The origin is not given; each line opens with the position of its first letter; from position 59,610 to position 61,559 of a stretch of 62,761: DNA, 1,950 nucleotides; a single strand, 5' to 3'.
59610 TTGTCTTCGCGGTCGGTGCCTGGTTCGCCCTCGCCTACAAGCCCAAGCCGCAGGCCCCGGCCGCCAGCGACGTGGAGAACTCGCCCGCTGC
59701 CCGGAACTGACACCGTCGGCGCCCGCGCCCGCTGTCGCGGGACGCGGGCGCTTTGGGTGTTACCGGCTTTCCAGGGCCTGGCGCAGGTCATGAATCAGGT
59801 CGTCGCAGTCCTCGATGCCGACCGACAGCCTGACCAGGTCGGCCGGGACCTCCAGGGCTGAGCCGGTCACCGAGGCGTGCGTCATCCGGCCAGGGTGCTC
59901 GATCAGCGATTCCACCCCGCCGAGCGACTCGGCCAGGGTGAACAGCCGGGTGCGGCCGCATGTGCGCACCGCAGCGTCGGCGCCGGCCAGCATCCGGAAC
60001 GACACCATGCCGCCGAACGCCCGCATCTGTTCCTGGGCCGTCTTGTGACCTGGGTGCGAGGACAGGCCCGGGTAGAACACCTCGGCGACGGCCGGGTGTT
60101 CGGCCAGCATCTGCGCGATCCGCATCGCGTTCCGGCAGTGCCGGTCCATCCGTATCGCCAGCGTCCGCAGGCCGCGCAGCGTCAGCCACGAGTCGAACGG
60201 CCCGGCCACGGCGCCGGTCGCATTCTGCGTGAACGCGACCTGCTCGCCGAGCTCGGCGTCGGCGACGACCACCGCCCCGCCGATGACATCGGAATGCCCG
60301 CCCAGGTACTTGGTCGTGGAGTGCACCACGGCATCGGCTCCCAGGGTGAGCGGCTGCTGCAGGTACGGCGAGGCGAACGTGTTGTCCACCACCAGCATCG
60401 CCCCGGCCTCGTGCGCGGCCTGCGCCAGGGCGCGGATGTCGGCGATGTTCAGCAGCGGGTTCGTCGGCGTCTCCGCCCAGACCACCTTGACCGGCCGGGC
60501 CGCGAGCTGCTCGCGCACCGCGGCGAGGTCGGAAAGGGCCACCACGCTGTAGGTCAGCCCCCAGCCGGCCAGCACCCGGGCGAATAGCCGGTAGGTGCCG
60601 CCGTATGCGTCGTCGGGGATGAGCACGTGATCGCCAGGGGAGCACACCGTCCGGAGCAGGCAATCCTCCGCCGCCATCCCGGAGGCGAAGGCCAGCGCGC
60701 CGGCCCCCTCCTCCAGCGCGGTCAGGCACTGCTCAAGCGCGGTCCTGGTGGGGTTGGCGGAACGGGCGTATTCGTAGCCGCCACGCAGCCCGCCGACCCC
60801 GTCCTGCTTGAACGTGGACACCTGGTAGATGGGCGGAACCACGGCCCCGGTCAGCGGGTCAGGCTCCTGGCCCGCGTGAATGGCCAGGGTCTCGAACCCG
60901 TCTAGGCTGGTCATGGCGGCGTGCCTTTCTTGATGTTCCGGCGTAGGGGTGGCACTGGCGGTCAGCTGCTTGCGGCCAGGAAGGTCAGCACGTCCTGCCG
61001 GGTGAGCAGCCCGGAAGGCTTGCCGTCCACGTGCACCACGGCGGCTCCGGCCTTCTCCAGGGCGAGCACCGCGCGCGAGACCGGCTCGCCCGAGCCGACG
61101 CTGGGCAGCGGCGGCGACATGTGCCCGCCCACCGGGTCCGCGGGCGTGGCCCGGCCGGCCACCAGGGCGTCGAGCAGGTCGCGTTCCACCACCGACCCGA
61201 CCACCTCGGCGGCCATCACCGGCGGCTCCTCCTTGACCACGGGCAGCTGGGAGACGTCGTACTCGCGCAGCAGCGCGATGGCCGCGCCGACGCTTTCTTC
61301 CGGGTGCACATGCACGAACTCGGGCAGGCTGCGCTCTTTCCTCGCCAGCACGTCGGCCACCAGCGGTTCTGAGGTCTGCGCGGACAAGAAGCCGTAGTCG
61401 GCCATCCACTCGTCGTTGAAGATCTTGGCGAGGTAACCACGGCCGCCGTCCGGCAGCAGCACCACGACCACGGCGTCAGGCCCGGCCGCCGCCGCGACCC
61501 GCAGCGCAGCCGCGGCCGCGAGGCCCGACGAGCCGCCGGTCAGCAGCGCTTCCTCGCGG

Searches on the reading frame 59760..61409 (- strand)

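Call 12: search_protein_families(library=pfam, proteins=[window:59760-61409:-], max_evalue=0.001)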
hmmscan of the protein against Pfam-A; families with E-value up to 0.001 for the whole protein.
window:59760-61409:- (549 aa): 3 families
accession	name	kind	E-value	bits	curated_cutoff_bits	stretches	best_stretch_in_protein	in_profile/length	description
PF01053.26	Cys_Met_Meta_PP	-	1.3e-142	475.3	27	1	173-547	1-381/381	Cys/Met metabolism PLP-dependent enzyme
PF00155.27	Aminotran_1_2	-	1.5e-06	28.1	19.7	1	233-351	62-194/361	Aminotransferase class I and II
PF01212.27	Beta_elim_lyase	-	0.00014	21.8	27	1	218-439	30-269/288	Beta-eliminating lyase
